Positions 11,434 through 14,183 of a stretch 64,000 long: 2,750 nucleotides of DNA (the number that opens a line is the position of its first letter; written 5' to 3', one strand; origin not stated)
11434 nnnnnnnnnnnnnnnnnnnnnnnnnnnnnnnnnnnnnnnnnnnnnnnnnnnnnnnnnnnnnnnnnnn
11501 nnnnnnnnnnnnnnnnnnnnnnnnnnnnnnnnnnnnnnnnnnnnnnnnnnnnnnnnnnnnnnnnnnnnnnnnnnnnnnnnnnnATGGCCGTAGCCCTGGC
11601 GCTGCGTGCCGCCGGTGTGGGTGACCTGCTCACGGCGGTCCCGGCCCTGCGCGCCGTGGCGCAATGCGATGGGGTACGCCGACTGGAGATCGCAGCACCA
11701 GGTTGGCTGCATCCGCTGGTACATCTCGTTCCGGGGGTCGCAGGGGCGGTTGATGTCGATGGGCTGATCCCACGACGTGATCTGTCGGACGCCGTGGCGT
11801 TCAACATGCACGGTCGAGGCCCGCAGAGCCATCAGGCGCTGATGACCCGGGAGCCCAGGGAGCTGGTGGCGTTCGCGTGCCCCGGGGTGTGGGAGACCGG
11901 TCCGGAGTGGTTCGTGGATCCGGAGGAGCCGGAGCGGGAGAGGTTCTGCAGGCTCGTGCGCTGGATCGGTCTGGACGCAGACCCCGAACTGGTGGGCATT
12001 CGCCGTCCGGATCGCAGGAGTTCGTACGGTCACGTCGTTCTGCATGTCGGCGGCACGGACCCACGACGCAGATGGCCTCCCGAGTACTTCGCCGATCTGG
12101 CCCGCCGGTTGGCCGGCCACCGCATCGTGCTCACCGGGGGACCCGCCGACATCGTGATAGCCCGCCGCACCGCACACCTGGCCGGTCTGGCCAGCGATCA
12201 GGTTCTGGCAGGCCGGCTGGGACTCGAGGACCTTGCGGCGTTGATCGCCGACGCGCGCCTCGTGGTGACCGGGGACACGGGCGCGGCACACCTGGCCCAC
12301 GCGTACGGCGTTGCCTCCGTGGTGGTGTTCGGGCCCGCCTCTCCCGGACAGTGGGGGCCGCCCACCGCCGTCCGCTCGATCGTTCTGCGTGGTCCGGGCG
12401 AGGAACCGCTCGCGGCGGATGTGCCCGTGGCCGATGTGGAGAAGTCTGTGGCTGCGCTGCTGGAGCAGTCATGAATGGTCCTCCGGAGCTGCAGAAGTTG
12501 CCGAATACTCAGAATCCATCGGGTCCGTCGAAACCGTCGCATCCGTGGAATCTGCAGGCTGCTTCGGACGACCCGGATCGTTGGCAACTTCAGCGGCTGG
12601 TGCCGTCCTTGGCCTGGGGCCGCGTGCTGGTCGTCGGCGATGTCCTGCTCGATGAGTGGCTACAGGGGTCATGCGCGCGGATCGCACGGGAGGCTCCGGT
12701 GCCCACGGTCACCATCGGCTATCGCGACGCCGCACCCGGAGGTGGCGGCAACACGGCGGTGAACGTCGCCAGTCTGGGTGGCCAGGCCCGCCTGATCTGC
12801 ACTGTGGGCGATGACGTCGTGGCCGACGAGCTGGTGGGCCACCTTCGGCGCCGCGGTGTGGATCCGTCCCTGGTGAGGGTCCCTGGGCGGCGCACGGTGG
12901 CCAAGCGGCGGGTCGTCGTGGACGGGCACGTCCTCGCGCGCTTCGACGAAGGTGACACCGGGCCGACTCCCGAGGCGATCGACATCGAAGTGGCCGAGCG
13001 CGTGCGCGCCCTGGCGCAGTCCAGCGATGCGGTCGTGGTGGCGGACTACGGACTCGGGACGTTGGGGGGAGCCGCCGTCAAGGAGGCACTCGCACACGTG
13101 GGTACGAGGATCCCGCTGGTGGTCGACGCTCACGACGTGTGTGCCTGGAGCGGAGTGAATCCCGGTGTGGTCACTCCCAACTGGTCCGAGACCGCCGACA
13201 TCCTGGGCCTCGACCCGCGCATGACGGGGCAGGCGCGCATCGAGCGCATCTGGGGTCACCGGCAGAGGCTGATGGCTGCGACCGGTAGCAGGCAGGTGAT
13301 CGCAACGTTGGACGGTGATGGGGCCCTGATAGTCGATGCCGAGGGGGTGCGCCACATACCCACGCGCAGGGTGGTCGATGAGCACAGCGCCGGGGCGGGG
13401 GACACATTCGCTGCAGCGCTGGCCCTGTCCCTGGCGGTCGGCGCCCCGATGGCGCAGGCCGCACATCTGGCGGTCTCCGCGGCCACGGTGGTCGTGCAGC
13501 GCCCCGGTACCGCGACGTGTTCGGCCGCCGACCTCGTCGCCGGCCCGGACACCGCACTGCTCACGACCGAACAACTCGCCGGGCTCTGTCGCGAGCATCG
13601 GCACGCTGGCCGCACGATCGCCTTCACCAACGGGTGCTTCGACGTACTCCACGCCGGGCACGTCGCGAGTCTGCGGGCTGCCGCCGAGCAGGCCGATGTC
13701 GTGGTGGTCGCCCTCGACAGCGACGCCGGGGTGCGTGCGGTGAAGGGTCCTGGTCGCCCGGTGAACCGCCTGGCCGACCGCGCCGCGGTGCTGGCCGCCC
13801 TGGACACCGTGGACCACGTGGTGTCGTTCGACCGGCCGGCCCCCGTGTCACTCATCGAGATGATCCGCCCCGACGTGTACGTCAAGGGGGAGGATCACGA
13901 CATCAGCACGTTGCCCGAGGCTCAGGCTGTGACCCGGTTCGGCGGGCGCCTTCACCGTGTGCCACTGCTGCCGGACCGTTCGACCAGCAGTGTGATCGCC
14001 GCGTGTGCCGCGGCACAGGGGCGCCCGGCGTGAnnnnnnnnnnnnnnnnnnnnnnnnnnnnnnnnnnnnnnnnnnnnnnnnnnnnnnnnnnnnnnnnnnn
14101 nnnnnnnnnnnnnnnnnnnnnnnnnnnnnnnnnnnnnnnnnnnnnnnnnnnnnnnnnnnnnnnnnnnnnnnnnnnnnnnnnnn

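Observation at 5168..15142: Complete ADP-heptose pathway plus five glycosyltransferases in a zero-gap operon with no export or membrane component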

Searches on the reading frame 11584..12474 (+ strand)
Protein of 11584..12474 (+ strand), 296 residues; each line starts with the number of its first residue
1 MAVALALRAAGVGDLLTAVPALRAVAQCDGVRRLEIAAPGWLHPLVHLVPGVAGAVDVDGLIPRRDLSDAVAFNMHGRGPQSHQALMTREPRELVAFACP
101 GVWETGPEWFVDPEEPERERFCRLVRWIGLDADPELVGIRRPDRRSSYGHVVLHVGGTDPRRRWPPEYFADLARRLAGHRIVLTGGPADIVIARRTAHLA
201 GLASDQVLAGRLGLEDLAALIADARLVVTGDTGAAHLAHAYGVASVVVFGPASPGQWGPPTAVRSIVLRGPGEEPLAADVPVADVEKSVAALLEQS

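Call 5: search_protein_families(library=pfam, proteins=[window:11584-12474:+], max_evalue=0.01)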
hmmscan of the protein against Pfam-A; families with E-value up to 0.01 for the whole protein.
window:11584-12474:+ (296 aa): 1 family
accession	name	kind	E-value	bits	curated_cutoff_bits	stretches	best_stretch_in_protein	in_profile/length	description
PF01075.23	Glyco_transf_9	-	8.7e-22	78.1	22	1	151-267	108-227/247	Glycosyltransferase family 9 (heptosyltransferase)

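Call 8: search_protein_families(library=ncbifam, proteins=[window:11584-12474:+], max_evalue=0.001)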
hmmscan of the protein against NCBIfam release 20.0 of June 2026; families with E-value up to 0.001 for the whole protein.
window:11584-12474:+ (296 aa): 6 families
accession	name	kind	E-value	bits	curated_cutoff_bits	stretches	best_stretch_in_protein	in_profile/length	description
TIGR02193.1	heptsyl_trn_I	equivalog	4.4e-16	59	185.3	1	147-278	179-310/320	lipopolysaccharide heptosyltransferase I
TIGR02195.1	heptsyl_trn_II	equivalog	4.7e-16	58.8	134.6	1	160-268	187-300/339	lipopolysaccharide heptosyltransferase II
NF008162.0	PRK10916.1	equivalog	5e-12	45.7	569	1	159-269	192-306/348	ADP-heptose--LPS heptosyltransferase RfaF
TIGR02201.1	heptsyl_trn_III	equivalog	1.7e-11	43.8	170.2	1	164-263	197-300/344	putative lipopolysaccharide heptosyltransferase III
NF008204.0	PRK10964.1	equivalog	4.5e-10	39.2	437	1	150-258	181-288/322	lipopolysaccharide heptosyltransferase RfaC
NF007742.0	PRK10422.1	equivalog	4.7e-08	32.2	467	1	176-261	213-300/352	lipopolysaccharide core heptosyltransferase RfaQ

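Call 37: search_solved_structures(query=window:11584-12474:+, max_evalue=0.001)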
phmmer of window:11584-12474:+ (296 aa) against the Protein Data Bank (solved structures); distinct sequences matched with E-value up to 0.001: 5.
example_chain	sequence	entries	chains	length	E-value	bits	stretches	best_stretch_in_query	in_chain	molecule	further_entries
3tov_A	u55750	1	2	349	7.3e-12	48.6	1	153-268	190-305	Glycosyl transferase family 9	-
1psw_A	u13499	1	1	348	1.4e-11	47.6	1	159-269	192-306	ADP-HEPTOSE LPS HEPTOSYLTRANSFERASE II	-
2h1f_A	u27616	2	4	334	3.2e-11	46.5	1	151-275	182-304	Lipopolysaccharide heptosyltransferase-1 | Lipopolysaccharide heptosyltransferase 1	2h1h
2gt1_A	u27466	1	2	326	3.4e-11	46.4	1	151-275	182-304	Lipopolysaccharide heptosyltransferase-1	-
6dfe_A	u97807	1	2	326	3.4e-11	46.4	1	151-275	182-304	ADP-heptose--LPS heptosyltransferase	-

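Call 90: search_protein_families(library=padloc, proteins=[window:11584-12474:+], max_evalue=0.001)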
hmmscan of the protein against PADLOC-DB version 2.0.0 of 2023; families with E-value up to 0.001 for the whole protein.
window:11584-12474:+ (296 aa): 0 families

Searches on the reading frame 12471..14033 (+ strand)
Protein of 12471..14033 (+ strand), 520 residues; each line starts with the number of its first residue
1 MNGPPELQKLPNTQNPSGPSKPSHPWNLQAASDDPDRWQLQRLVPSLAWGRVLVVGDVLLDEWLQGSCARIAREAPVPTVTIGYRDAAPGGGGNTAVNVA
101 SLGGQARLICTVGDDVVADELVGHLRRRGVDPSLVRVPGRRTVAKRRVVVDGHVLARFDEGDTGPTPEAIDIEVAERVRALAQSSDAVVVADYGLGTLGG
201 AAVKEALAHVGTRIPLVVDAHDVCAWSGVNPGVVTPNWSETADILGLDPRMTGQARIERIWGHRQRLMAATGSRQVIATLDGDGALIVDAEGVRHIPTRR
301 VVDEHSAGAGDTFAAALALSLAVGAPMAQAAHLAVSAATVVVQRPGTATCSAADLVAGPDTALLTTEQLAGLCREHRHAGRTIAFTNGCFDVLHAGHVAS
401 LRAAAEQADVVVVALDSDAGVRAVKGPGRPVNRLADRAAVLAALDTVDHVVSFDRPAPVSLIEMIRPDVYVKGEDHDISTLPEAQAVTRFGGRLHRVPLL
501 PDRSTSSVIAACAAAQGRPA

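Call 5: search_protein_families(library=pfam, proteins=[window:12471-14033:+], max_evalue=0.01)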
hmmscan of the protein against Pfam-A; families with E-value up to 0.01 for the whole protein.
window:12471-14033:+ (520 aa): 4 families
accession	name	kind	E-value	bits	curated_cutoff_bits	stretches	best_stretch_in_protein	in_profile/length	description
PF00294.29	PfkB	-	6.4e-28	98.4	25.8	1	87-351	33-299/302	pfkB family carbohydrate kinase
PF01467.32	CTP_transf_like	-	2.6e-12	47.5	21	1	385-479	1-93/133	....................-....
PF08543.17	Phos_pyr_kin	-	9.6e-08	32.1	27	1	233-337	122-227/246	Phosphomethylpyrimidine kinase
PF01256.23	Carb_kinase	-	0.0054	16.7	27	1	178-337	59-215/242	NAD(P)H-hydrate dehydratase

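Call 8: search_protein_families(library=ncbifam, proteins=[window:12471-14033:+], max_evalue=0.001)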
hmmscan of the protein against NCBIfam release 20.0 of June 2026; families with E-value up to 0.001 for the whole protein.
window:12471-14033:+ (520 aa): 23 families
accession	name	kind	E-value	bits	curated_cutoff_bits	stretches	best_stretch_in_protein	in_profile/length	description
NF008454.0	PRK11316.1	equivalog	6.1e-91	305.4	521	1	44-512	5-471/475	bifunctional D-glycero-beta-D-manno-heptose-7-phosphate kinase/D-glycero-beta-D-manno-heptose 1-phosphate adenylyltransferase HldE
TIGR02198.1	rfaE_dom_I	equivalog_domain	3.5e-58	197.2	345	1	49-356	7-311/315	D-glycero-beta-D-manno-heptose-7-phosphate kinase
TIGR02199.1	rfaE_dom_II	equivalog_domain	6.9e-47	158.9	181.5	1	374-511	4-141/144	D-glycero-beta-D-manno-heptose 1-phosphate adenylyltransferase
TIGR02152.1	D_ribokin_bact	equivalog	1.3e-21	77.3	299.65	2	233-349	178-288/298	ribokinase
TIGR03168.1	1-PFK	subfamily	5.1e-17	61.8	216.4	1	87-355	33-295/305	hexose kinase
TIGR03828.1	pfkB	equivalog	1.1e-14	54.2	292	1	88-355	33-295/305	1-phosphofructokinase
NF008353.0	PRK11142.1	equivalog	2.4e-13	50.3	341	1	233-348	181-290/307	ribokinase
NF007321.0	PRK09813.1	equivalog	5.3e-11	42.5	247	1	90-145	25-81/261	fructoselysine 6-kinase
NF041134.1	R1P_kin_Thcocales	equivalog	8.3e-11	41.8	500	1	259-348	180-269/291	ADP-dependent ribose-1-phosphate kinase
TIGR00125.1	cyt_tran_rel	domain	1.5e-10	41.1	27.7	1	383-448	1-63/65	adenylyltransferase/cytidyltransferase family protein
TIGR04382.1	myo_inos_iolC_N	equivalog_domain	2.9e-10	39.9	300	1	270-349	217-297/309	5-dehydro-2-deoxygluconokinase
NF007632.0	PRK10294.1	equivalog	4e-09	36.2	353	1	262-354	207-299/310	6-phosphofructokinase II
NF006957.1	PRK09434.1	equivalog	1e-07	31.8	450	1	265-349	204-286/302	fructokinase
NF040938.1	KDG_KDGal_kin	equivalog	1.4e-07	31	400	0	266-344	208-286/305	bifunctional 2-dehydro-3-deoxygluconokinase/2-dehydro-3-deoxygalactonokinase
NF007416.0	PRK09954.1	equivalog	2.9e-07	29.8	561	1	87-340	91-338/362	sugar kinase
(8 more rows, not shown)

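Call 52: search_solved_structures(query=window:12471-14033:+, max_evalue=0.00001, show_alignments=0)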
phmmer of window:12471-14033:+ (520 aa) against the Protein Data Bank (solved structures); distinct sequences matched with E-value up to 0.00001: 21.
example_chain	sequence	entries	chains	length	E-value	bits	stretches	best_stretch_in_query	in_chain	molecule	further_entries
5x9q_A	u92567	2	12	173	9.9e-33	117.2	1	363-512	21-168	Putative cytidylyltransferase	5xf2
4e84_A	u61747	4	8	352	2.1e-31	112.8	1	46-352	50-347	D-beta-D-heptose 7-phosphate kinase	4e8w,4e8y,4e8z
3elb_A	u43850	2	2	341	1.5e-11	47.3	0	384-475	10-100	Ethanolamine-phosphate cytidylyltransferase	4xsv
11bl_A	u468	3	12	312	1.4e-10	44.1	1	72-350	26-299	Ribokinase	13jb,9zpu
6znx_A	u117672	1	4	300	2.2e-09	40.1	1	53-347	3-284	Ribokinase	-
8cqx_A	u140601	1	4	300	4.7e-09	39.1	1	53-347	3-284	Ribokinase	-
1vm7_A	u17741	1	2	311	9.5e-08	34.8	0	271-349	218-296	ribokinase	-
1tyy_A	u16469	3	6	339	2.1e-07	33.6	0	267-324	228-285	putative sugar kinase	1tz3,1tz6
5byc_A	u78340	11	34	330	3.3e-07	33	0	267-347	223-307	Ribokinase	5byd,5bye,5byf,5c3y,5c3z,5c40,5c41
2fv7_A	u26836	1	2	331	3.4e-07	33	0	267-347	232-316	Ribokinase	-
6wjz_A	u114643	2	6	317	4.2e-07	32.7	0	267-347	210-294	Ribokinase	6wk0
7vtg_A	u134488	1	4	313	7.2e-07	31.9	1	88-342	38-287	Pseudouridine kinase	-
2abq_A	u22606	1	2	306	7.4e-07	31.8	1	229-348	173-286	fructose 1-phosphate kinase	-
7vkp_A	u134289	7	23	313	8.2e-07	31.7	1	88-342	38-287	PfkB domain protein | Pseudouridine kinase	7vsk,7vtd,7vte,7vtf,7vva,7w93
3ubo_A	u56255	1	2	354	4.5e-06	29.2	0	86-149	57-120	adenosine kinase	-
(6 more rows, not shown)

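Call 90: search_protein_families(library=padloc, proteins=[window:12471-14033:+], max_evalue=0.001)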
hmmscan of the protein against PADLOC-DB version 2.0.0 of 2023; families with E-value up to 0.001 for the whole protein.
window:12471-14033:+ (520 aa): 0 families
